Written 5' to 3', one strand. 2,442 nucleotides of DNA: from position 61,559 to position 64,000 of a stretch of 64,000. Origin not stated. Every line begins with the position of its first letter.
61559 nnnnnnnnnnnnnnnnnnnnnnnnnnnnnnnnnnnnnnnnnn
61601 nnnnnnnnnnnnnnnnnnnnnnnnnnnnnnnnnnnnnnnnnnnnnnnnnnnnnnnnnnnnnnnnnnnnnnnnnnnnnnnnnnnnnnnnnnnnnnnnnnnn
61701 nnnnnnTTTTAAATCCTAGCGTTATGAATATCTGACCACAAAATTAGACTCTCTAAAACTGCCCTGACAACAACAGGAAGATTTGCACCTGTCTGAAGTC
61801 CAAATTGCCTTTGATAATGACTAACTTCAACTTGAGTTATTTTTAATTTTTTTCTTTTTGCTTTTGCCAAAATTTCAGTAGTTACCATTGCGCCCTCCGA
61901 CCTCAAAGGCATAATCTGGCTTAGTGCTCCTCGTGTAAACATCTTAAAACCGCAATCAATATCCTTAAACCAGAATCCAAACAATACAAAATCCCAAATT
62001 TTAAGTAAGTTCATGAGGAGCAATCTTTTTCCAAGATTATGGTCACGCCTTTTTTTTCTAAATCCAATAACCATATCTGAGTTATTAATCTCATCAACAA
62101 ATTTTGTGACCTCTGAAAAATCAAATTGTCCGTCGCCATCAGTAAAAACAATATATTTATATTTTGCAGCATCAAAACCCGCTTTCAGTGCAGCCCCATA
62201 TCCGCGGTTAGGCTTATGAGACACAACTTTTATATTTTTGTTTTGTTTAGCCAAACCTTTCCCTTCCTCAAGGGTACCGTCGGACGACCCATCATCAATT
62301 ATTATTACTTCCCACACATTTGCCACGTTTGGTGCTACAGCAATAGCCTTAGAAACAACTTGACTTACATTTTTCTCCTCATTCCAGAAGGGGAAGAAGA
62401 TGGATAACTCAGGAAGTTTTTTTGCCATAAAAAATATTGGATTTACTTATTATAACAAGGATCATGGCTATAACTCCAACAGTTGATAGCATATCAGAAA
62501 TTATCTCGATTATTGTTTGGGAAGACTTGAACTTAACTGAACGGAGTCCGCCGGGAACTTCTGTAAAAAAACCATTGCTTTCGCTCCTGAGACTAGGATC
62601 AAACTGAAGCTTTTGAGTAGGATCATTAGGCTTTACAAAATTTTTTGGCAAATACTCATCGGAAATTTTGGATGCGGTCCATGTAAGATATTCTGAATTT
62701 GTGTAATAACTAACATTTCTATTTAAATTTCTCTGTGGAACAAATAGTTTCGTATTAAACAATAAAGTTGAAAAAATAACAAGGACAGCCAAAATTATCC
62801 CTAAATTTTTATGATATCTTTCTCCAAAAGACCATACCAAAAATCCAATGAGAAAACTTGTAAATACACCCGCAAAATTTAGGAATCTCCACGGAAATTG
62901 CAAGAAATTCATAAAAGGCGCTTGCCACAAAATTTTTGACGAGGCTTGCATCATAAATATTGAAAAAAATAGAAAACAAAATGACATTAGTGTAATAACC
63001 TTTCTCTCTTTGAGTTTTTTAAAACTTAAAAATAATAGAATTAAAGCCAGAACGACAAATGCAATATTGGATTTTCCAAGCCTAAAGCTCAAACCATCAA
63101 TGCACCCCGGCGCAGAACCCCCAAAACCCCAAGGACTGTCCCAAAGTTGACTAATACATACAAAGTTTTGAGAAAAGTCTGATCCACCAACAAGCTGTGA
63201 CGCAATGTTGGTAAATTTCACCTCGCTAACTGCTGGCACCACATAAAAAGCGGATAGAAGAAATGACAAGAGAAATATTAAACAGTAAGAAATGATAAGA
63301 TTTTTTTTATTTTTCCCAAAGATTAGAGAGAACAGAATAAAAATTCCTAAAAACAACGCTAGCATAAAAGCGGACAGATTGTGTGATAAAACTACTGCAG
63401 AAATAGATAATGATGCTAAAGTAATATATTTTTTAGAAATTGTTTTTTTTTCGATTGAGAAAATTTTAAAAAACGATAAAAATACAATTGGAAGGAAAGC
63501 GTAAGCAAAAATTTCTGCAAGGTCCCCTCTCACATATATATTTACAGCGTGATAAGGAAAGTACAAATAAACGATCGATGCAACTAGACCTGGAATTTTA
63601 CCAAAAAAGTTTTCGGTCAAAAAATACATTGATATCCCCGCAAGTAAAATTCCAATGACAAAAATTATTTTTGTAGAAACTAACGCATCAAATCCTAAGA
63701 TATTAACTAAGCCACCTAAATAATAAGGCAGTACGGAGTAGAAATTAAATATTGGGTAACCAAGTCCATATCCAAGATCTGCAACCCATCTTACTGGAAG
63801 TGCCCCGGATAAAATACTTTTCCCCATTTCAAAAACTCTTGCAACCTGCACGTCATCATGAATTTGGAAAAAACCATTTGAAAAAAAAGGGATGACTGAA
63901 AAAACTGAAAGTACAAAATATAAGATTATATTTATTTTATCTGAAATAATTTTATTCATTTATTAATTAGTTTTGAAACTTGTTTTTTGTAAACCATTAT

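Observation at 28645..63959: Family B: four paralogs sharing a strongly conserved N-terminal motif, HDG-x2-HV-x-R...P-R-W-A-x3-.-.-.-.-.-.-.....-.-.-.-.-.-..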

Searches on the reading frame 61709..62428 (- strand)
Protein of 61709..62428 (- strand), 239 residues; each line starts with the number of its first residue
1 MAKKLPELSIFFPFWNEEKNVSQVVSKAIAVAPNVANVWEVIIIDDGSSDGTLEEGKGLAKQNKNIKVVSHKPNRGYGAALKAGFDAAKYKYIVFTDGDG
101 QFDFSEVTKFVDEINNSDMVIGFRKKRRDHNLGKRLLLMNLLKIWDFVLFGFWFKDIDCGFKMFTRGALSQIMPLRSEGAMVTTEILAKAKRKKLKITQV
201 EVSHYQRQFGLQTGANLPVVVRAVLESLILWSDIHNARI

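Call 7: search_protein_families(library=pfam, proteins=[window:61709-62428:-], max_evalue=0.01)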
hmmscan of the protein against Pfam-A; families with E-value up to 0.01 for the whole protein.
window:61709-62428:- (239 aa): 3 families
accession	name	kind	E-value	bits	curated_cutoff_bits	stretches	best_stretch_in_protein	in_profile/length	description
PF00535.33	Glycos_transf_2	-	1.6e-27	96.9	23.3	1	9-167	1-162/168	Glycosyl transferase family 2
PF10111.15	Glyco_tranf_2_2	-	1.2e-07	32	27.3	1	11-102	3-94/276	Glycosyltransferase like family 2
PF13641.12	Glyco_tranf_2_3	-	0.00015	22.3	27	1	6-99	1-96/230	Glycosyltransferase like family 2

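Call 20: search_protein_families(library=ncbifam, proteins=[window:61709-62428:-], max_evalue=0.001)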
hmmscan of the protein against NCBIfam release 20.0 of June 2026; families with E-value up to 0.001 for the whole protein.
window:61709-62428:- (239 aa): 19 families
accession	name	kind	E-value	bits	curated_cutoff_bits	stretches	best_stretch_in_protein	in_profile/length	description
TIGR04182.1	glyco_TIGR04182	equivalog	9.2e-20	71.2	325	1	8-213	2-199/293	S-layer glycoprotein N-glycosyltransferase AglJ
TIGR03937.1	PgaC_IcaA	equivalog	8.3e-18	64.5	422.3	1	3-117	42-153/407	poly-beta-1,6-N-acetyl-D-glucosamine synthase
NF047588.1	GlcsyltransPgfSStrep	equivalog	1.3e-17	64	500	1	8-176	3-171/308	glycosyltransferase PgfS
NF007986.1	PRK10714.1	equivalog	1e-16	60.9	529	1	3-210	3-206/316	undecaprenyl-phosphate 4-deoxy-4-formamido-L-arabinose transferase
NF047683.1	TeichurnBiosyTuaG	equivalog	1.6e-14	54.2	400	1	1-123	1-120/252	teichuronic acid biosynthesis protein TuaG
NF058614.1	PPMAGASynPpgS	equivalog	9.5e-14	51.4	370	1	10-217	4-209/226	polyprenyl-phospho-N-acetylgalactosaminyl synthase PpgS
NF007482.0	PRK10073.1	equivalog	7.4e-13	48.2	423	1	2-103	2-99/334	glycosyltransferase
NF041391.1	DPhHxTase_Halo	equivalog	3.3e-12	45.8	375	1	15-207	4-186/213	dolichyl-phosphate hexose transferase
TIGR04283.1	glyco_like_mftF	equivalog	1.2e-09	38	182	1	8-132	1-116/221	TIGR04283 family arsenosugar biosynthesis glycosyltransferase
NF010496.0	PRK13915.1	equivalog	2e-09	37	262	1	3-100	28-127/307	glucosyl-3-phosphoglycerate synthase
NF041875.1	EPS_EpsD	equivalog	1.2e-08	34.8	370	1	9-103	2-93/325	exopolysaccharide biosynthesis glycosyltransferase EpsD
NF053739.1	GlytfEpsEBac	equivalog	1.2e-08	34.3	450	1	6-102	1-95/265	glycosyltransferase EpsE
TIGR03965.1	mycofact_glyco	equivalog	2.1e-08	33.5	280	1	5-99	73-164/467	mycofactocin biosynthesis glycosyltransferase MftF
TIGR03111.1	glyc2_xrt_Gpos1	hypoth_equivalog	2e-07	30.2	363.95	1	2-120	45-162/439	TIGR03111 family XrtG-associated glycosyltransferase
TIGR03469.1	HpnB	hypoth_equivalog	5.7e-07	28.9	379.25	1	3-120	41-166/386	hopene-associated glycosyltransferase HpnB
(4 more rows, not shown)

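Call 55: search_solved_structures(query=window:61709-62428:-, max_evalue=0.00001)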
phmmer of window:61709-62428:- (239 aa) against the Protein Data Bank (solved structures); distinct sequences matched with E-value up to 0.00001: 12.
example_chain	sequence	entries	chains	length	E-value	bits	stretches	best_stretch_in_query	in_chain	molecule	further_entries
9bhc_C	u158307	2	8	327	6.7e-15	58.4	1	5-211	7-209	Undecaprenyl-phosphate 4-deoxy-4-formamido-L-arabinose transferase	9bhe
8vxh_A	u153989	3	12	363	8.9e-15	58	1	5-211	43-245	Undecaprenyl-phosphate 4-deoxy-4-formamido-L-arabinose transferase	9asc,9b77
5ekp_C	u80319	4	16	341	6.9e-12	48.5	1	7-134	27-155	Uncharacterized glycosyltransferase sll0501 | Glycosyltransferase sll0501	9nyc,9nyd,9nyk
9nye_A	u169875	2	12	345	7.1e-12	48.5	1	7-134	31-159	Glycosyltransferase sll0501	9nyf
5eke_A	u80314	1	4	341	8.5e-12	48.2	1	7-134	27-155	Uncharacterized glycosyltransferase sll0501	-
9hwj_A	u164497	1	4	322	3.2e-11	46.3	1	7-211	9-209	Undecaprenyl-phosphate 4-deoxy-4-formamido-L-arabinose transferase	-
3bcv_A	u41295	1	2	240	5.8e-11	45.5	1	5-104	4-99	Putative glycosyltransferase protein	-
2z87_A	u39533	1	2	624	2.3e-09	40.2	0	3-115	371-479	Chondroitin synthase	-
2z86_A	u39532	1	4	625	2.3e-09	40.2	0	3-115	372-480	Chondroitin synthase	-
5mlz_A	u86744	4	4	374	4.7e-09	39.2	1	7-193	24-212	Dolichol monophosphate mannose synthase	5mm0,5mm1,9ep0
6p61_A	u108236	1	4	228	1.3e-07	34.5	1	3-105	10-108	Glycosyltransferase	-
5hea_A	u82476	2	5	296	2.7e-06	30.2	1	8-101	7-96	Putative glycosyltransferase (GalT1)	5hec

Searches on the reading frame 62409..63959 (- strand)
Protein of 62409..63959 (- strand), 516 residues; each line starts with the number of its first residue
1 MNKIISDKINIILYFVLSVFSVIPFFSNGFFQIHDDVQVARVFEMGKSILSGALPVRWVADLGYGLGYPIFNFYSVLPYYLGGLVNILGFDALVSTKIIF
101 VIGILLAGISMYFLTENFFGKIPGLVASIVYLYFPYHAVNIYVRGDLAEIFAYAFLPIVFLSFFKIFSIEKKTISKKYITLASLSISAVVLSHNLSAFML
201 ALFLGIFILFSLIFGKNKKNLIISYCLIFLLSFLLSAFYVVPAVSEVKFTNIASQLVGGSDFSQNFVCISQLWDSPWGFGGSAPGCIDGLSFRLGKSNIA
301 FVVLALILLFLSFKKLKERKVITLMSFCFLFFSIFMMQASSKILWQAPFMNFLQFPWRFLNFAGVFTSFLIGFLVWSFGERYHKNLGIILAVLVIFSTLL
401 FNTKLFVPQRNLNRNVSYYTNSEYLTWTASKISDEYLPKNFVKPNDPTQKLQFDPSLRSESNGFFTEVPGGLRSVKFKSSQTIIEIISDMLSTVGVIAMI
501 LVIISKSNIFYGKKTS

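Call 5: search_protein_families(library=pfam, proteins=[window:62409-63959:-], max_evalue=0.1)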
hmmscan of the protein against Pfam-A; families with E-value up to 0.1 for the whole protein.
window:62409-63959:- (516 aa): 2 families
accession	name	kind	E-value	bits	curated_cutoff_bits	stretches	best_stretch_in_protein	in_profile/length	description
PF10131.15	PTPS_related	-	7.2e-18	64.8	26.4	2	71-246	1-171/621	6-pyruvoyl-tetrahydropterin synthase related domain; membrane protein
PF20176.3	DUF6541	-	0.00015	20.6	29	1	93-380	179-454/646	Family of unknown function (DUF6541)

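Call 75: find_encoding_contigs(protein=window:62409-63959:-, flank=10000, max_places=3)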
Protein window:62409-63959:- (516 aa): 2 contigs read that carry it; 2 places shown.
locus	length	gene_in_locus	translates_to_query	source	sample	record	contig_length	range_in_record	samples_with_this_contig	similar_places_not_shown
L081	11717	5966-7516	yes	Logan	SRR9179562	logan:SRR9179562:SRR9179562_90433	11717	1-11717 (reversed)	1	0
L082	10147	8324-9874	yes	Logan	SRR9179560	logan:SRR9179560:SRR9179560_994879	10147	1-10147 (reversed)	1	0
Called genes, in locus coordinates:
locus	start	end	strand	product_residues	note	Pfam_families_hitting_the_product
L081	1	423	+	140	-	?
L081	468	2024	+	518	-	PF13231:PMT_2 (weak)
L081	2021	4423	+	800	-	PF09586:YfhO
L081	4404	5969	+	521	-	-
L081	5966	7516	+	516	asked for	PF10131:PTPS_related, PF20176:DUF6541 (weak)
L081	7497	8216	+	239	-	PF00535:Glycos_transf_2, PF10111:Glyco_tranf_2_2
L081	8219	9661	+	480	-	PF01943:Polysacc_synt, PF13440:Polysacc_synt_3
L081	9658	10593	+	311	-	PF00535:Glycos_transf_2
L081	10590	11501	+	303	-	PF00535:Glycos_transf_2, PF13641:Glyco_tranf_2_3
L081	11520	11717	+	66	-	?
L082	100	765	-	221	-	PF01327:Pep_deformylase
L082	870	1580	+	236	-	PF00535:Glycos_transf_2, PF10111:Glyco_tranf_2_2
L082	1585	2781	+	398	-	PF26314:MptA_B_family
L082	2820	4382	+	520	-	PF13231:PMT_2 (weak)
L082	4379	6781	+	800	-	PF09586:YfhO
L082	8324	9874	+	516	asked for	PF10131:PTPS_related, PF20176:DUF6541 (weak)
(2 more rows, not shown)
